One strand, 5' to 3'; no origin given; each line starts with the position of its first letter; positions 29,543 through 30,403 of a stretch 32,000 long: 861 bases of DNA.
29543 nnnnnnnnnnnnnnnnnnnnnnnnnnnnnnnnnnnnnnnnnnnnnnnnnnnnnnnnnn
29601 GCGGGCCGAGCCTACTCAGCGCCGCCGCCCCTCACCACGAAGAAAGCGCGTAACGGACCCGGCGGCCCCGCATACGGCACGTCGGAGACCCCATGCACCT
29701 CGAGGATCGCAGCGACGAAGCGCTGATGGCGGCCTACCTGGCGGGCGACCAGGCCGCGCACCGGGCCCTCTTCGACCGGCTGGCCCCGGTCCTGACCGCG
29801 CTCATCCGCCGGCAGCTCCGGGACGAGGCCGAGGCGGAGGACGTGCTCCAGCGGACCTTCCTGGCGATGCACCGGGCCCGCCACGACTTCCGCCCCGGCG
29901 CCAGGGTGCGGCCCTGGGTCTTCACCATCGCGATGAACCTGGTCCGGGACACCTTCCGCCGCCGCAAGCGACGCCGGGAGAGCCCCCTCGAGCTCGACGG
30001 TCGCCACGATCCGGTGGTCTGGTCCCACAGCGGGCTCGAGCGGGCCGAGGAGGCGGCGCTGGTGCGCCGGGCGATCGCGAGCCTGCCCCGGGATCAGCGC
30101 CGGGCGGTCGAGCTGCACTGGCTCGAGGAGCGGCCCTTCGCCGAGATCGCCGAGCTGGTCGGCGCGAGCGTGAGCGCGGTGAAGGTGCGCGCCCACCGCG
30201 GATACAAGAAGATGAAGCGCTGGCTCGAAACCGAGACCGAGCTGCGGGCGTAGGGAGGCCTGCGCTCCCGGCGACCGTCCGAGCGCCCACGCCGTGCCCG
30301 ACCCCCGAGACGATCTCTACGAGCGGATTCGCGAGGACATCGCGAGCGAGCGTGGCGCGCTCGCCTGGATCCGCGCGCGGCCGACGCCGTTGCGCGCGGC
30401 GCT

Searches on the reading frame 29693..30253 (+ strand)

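Call 23: search_protein_families(library=pfam, proteins=[window:29693-30253:+], max_evalue=0.01)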
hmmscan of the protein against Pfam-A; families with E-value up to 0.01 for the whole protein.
window:29693-30253:+ (186 aa): 4 families
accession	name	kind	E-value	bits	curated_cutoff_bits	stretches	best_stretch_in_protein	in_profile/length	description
PF04542.20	Sigma70_r2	-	2.7e-15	56.4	24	1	26-94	1-71/71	Sigma-70 region 2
PF08281.18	Sigma70_r4_2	-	3.1e-15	56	25.7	1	123-174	3-54/54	Sigma-70, region 4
PF04545.22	Sigma70_r4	-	1.5e-09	37.7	24.1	1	127-175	1-49/50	Sigma-70, region 4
PF07638.17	Sigma70_ECF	-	0.0024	18.3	21.1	0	15-168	11-173/185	ECF sigma factor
